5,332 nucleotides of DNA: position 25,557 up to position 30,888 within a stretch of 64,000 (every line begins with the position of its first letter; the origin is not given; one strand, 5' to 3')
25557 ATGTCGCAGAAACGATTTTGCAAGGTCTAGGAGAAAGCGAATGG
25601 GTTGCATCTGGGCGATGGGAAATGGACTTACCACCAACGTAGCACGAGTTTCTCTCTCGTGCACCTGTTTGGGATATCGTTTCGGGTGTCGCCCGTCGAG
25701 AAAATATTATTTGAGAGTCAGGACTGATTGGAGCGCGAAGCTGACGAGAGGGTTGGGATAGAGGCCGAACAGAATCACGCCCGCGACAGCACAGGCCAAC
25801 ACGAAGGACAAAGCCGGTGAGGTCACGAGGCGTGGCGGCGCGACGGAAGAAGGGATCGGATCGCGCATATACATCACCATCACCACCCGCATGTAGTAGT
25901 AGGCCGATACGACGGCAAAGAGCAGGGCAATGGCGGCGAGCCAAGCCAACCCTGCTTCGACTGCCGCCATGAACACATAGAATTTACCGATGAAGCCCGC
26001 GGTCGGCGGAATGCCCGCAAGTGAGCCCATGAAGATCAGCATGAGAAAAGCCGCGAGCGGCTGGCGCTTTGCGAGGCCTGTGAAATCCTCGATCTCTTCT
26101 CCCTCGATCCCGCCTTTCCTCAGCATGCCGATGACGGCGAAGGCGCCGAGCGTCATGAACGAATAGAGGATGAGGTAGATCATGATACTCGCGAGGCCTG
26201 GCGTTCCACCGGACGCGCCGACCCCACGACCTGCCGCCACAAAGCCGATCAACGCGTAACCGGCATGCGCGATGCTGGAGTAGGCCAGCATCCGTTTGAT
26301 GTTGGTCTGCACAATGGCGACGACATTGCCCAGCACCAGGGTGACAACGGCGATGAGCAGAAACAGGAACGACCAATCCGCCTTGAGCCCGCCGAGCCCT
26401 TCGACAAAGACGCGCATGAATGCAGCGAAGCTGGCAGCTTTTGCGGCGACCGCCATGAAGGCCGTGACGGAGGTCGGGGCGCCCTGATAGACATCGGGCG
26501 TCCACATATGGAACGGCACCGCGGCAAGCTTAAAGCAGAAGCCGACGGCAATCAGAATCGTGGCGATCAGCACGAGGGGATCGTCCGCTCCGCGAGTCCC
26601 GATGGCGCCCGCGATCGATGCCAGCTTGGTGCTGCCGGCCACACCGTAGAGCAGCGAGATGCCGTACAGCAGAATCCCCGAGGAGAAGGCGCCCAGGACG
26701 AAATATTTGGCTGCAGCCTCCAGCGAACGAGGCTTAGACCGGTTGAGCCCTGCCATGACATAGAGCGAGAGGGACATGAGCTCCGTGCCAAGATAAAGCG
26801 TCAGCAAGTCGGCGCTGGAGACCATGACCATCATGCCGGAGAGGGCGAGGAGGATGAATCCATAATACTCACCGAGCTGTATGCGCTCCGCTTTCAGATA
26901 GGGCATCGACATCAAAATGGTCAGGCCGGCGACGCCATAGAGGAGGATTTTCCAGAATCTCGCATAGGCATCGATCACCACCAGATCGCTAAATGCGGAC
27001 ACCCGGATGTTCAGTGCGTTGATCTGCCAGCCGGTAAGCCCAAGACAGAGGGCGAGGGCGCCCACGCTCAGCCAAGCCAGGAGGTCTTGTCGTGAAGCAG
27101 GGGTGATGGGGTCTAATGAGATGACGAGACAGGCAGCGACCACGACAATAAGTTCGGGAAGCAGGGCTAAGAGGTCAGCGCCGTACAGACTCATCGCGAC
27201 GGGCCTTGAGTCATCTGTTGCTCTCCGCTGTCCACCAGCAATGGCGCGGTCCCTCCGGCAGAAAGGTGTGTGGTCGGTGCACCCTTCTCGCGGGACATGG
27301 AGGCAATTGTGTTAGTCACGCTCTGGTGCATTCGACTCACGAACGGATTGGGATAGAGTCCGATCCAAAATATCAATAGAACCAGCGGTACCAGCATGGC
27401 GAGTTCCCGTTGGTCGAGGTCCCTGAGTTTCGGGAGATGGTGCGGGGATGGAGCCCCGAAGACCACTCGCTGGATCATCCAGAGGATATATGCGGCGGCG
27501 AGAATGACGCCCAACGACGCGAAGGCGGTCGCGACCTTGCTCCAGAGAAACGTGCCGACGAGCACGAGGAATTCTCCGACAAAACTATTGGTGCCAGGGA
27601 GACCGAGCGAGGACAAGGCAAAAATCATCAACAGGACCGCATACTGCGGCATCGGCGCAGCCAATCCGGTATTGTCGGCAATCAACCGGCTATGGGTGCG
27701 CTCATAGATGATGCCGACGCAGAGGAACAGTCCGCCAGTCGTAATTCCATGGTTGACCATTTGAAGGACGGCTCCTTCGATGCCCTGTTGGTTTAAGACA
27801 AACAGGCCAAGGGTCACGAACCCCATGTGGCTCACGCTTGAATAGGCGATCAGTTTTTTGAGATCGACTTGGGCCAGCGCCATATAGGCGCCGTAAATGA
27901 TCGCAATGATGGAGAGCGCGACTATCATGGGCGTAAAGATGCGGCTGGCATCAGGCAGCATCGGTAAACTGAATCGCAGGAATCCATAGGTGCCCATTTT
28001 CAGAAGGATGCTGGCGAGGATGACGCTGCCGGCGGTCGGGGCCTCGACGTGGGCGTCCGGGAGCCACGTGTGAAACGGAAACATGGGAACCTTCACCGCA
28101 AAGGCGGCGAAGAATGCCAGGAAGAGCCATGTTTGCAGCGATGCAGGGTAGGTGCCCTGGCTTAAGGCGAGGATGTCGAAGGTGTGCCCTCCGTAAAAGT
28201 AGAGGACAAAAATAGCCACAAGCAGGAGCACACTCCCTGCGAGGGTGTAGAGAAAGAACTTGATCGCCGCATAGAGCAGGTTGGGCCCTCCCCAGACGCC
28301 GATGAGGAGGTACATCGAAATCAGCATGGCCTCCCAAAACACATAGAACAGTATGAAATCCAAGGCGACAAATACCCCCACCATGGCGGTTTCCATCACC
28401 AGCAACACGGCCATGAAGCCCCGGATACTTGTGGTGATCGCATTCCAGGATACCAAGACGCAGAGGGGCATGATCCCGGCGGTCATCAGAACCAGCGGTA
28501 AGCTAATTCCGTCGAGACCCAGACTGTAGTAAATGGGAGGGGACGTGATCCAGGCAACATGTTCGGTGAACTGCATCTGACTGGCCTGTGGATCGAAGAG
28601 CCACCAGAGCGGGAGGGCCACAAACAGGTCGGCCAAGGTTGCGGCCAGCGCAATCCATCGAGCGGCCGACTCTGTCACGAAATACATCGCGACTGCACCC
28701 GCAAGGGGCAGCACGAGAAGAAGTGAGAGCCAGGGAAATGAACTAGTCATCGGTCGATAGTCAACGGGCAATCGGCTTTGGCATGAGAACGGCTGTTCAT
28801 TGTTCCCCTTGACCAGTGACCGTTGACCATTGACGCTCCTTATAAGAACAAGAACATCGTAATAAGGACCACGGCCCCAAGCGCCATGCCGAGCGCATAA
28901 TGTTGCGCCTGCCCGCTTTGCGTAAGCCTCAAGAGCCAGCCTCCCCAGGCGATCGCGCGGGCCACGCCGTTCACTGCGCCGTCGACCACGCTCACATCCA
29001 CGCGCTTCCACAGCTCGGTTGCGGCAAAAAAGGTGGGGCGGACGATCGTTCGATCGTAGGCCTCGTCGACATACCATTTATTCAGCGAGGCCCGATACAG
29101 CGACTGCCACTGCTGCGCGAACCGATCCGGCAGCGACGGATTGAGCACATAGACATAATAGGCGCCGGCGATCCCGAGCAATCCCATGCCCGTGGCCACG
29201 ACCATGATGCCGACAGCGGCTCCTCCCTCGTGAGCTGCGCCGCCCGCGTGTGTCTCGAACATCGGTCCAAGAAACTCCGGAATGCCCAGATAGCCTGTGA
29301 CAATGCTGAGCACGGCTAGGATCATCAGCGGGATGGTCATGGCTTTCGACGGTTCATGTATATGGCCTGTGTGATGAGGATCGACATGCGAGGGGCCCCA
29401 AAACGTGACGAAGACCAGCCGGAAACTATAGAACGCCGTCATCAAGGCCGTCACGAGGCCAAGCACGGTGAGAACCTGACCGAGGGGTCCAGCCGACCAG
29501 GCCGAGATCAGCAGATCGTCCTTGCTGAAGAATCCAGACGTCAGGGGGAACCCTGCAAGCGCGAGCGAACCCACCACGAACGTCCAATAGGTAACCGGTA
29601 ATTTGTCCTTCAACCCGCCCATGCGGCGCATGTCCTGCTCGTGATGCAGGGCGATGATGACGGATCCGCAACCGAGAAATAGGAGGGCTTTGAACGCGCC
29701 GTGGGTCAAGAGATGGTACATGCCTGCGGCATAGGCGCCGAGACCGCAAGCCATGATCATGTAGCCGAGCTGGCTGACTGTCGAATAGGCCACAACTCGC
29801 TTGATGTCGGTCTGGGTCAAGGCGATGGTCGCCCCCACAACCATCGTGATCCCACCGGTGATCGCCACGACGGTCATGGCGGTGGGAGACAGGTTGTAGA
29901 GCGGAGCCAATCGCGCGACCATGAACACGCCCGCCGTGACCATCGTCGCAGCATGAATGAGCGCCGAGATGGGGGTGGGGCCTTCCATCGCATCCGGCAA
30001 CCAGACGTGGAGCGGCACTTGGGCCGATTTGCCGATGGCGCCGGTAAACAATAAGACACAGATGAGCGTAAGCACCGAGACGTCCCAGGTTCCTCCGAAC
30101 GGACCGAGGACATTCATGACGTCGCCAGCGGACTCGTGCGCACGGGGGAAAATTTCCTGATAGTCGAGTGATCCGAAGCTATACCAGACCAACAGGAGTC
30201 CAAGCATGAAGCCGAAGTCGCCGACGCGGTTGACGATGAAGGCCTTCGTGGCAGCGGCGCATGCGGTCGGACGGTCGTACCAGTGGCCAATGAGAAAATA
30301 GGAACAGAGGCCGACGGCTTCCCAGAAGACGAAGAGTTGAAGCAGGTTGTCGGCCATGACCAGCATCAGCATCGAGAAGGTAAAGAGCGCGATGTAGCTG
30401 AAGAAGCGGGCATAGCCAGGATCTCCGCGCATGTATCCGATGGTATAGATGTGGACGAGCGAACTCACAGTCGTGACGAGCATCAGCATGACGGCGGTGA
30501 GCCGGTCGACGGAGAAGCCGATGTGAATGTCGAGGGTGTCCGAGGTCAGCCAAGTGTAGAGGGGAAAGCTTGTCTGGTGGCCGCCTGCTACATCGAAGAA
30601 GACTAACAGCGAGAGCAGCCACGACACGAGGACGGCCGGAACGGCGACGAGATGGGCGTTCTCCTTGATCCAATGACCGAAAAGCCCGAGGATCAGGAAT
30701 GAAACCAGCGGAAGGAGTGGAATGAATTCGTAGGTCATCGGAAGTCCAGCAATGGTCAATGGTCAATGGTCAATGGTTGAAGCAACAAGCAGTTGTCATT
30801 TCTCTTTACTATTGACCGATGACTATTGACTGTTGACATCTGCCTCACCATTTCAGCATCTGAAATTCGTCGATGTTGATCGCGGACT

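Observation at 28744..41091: Periodic-arm hairpins (heptad arrays facing their complement) occupy most spacers of the nuo operon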

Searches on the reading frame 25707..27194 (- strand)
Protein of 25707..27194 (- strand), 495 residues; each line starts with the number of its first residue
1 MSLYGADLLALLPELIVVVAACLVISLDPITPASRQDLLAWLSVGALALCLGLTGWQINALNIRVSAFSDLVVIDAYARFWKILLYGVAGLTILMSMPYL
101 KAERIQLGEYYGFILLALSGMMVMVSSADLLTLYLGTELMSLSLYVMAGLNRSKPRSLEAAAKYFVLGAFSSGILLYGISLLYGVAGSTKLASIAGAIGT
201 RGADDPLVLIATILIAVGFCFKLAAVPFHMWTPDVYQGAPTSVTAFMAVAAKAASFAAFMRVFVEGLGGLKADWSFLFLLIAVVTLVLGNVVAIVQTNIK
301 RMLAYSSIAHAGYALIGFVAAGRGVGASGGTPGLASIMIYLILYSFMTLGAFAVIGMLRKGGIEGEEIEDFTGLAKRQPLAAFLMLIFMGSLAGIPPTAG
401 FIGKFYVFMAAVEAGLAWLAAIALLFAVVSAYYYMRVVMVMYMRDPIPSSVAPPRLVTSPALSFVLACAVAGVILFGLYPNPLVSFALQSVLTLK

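Call 10: search_protein_families(library=ncbifam, proteins=[window:25707-27194:-], max_evalue=0.00001)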
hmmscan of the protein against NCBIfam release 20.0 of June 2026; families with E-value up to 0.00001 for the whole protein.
window:25707-27194:- (495 aa): 71 families (the best 25 are shown)
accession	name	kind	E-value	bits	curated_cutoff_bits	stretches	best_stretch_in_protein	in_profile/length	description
NF004442.0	PRK05777.1-5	equivalog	7.3e-140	467.1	523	1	5-492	5-479/483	NADH-quinone oxidoreductase subunit NuoN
TIGR01770.1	NDH_I_N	subfamily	3.9e-137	458.1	332.6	1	9-483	2-471/472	NADH-quinone oxidoreductase subunit NuoN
NF004440.0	PRK05777.1-3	equivalog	2.5e-134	448.7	519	1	5-487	5-469/477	NADH-quinone oxidoreductase subunit NuoN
NF004441.0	PRK05777.1-4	equivalog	1e-123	413.8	477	1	103-490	140-519/524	NADH-quinone oxidoreductase subunit NuoN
NF004446.0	PRK05777.2-4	equivalog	1e-107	361.4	590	1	3-482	6-486/502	NADH-quinone oxidoreductase subunit NuoN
NF002701.0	PRK02504.1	equivalog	4.8e-101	338.8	569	1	10-492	14-491/513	NAD(P)H-quinone oxidoreductase subunit N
NF004439.0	PRK05777.1-1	equivalog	1.4e-88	298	531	1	3-488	3-479/485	NADH-quinone oxidoreductase subunit NuoN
NF004444.0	PRK05777.2-2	equivalog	6.2e-88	296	496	1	6-490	12-490/496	NADH-quinone oxidoreductase subunit NuoN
NF004445.0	PRK05777.2-3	equivalog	1.8e-78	264.7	408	1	8-468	7-461/475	NADH-quinone oxidoreductase subunit NuoN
NF004443.0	PRK05777.2-1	equivalog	5.9e-78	263.2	626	1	11-447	14-452/506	NADH-quinone oxidoreductase subunit NuoN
NF004447.0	PRK05777.2-5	equivalog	1.7e-55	189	547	1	82-446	71-426/458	NADH-quinone oxidoreductase subunit NuoN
NF004448.0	PRK05777.2-6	equivalog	3.7e-52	177.9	869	1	9-470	16-471/492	NADH-quinone oxidoreductase subunit NuoN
NF006240.0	PRK08376.1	subfamily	5.5e-50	170.7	662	1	72-484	86-496/521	putative monovalent cation/H+ antiporter subunit D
NF006241.0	PRK08377.1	equivalog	3.4e-49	168.2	645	1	83-485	82-468/494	NADH dehydrogenase subunit N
TIGR01972.1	NDH_I_M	subfamily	9.4e-48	163.1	263.8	1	88-491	86-479/486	NADH-quinone oxidoreductase subunit M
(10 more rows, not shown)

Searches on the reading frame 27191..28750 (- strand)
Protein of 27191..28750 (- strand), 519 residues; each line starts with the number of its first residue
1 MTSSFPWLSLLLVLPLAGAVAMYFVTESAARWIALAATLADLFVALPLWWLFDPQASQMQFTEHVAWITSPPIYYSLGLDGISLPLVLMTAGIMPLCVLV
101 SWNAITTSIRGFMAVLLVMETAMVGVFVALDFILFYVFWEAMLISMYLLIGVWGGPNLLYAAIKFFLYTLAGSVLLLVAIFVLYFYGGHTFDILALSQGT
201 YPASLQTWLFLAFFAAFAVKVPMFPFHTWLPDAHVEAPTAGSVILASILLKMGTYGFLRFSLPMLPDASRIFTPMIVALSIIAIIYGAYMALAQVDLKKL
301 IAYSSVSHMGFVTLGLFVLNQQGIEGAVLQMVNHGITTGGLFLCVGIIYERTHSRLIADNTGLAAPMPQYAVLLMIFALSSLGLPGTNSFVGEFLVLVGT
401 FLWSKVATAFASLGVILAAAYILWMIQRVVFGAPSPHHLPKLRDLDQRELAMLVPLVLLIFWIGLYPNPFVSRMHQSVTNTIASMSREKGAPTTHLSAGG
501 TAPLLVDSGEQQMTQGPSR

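Call 10: search_protein_families(library=ncbifam, proteins=[window:27191-28750:-], max_evalue=0.00001)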
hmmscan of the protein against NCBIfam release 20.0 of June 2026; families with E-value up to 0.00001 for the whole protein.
window:27191-28750:- (519 aa): 72 families (the best 25 are shown)
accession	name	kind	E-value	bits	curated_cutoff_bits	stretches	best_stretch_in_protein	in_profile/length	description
TIGR01972.1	NDH_I_M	subfamily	9e-188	624.9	263.8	1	8-484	1-485/486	NADH-quinone oxidoreductase subunit M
NF004499.0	PRK05846.1-3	equivalog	9.5e-187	621.7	585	1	5-488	4-491/502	NADH-quinone oxidoreductase subunit M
NF004501.0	PRK05846.1-5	subfamily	3.9e-175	583.3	598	1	3-487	2-489/492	NADH-quinone oxidoreductase subunit M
NF004500.0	PRK05846.1-4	equivalog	5.7e-157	523.5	550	1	4-497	3-518/525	NADH-quinone oxidoreductase subunit M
NF004505.0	PRK05846.2-5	equivalog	1.5e-152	509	700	1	8-489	5-489/508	NADH-quinone oxidoreductase subunit M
NF009212.0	PRK12561.1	subfamily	3e-129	432.1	645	1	2-488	3-501/531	NAD(P)H-quinone oxidoreductase subunit 4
NF004506.0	PRK05846.2-6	equivalog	1.1e-123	414.1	789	1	47-482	54-490/493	NADH-quinone oxidoreductase subunit M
NF004498.0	PRK05846.1-1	equivalog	3.6e-119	398.9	614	1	9-482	4-497/509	NADH-quinone oxidoreductase subunit M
NF002713.0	PRK02546.1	subfamily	4.1e-113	378.7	827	1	2-487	5-503/533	NAD(P)H-quinone oxidoreductase subunit 4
NF004504.0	PRK05846.2-3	equivalog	1.2e-111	374.2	785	1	8-471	20-482/499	NADH-quinone oxidoreductase subunit M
NF005060.0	PRK06473.1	equivalog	5.4e-102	342.1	747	1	8-485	2-485/500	NADH-quinone oxidoreductase subunit M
NF005611.0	PRK07363.1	equivalog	9.7e-86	288.3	764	1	8-486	2-486/501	NADH-quinone oxidoreductase subunit M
NF004502.0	PRK05846.2-1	equivalog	3.8e-77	260.1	791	1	51-468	61-484/500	NADH-quinone oxidoreductase subunit M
NF004503.0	PRK05846.2-2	subfamily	2e-73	248.3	720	1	9-477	4-485/490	NADH-quinone oxidoreductase subunit M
NF006419.0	PRK08668.1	equivalog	3.6e-54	184.6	617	1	8-481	4-481/613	NADH dehydrogenase subunit M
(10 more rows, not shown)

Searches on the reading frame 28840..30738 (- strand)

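Call 10: search_protein_families(library=ncbifam, proteins=[window:28840-30738:-], max_evalue=0.00001)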
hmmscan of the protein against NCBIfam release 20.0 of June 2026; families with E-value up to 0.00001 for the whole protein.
window:28840-30738:- (632 aa): 75 families (the best 25 are shown)
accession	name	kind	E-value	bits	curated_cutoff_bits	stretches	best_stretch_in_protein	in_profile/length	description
NF005141.0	PRK06590.1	equivalog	4.3e-233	775.7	556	1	5-631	7-611/615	NADH-quinone oxidoreductase subunit L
TIGR01974.1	NDH_I_L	subfamily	2.2e-232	773.4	407.5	1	4-629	4-629/630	NADH-quinone oxidoreductase subunit L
NF005626.0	PRK07376.1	equivalog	2.2e-179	597.9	963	2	5-448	10-456/675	NAD(P)H-quinone oxidoreductase subunit 5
NF040617.1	F420_dehyd_FpoL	exception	1.1e-131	440.7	1050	1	5-628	8-661/669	F420H2 dehydrogenase subunit FpoL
NF005633.0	PRK07390.1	subfamily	2.3e-99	333.7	676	1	31-630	42-607/613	NAD(P)H-quinone oxidoreductase subunit F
NF009288.0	PRK12648.1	equivalog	1.2e-94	318.2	1104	1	3-498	3-483/954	monovalent cation/H+ antiporter subunit A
NF009287.0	PRK12647.1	equivalog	6.3e-94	316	937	1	24-485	24-467/773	putative monovalent cation/H+ antiporter subunit A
TIGR01960.1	ndhF3_CO2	subfamily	1.2e-90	304.7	588.7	1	31-627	42-604/606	NAD(P)H dehydrogenase, subunit NdhF3 family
NF009284.0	PRK12644.1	equivalog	1.9e-85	287.7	962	1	29-508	29-492/975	Na+/H+ antiporter subunit A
NF009285.0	PRK12645.1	equivalog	2.3e-82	277.5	1028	1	5-564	6-572/804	Na+/H+ antiporter subunit A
NF009289.0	PRK12649.1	equivalog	5.2e-81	273.1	1117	1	8-484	12-484/789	putative monovalent cation/H+ antiporter subunit A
TIGR00940.1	2a6301s01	subfamily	5.5e-80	269.7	920.45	1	27-484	28-488/793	monovalent cation:proton antiporter subunit A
NF005097.0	PRK06525.1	equivalog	8.2e-76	255.6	430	1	8-486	10-476/480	hydrogenase 4 subunit D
NF009290.0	PRK12650.1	equivalog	5.1e-74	249.7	980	1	4-484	4-471/966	DUF4040 family protein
NF009286.0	PRK12646.1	equivalog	7.7e-72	242.9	1063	1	15-497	17-503/800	DUF4040 family protein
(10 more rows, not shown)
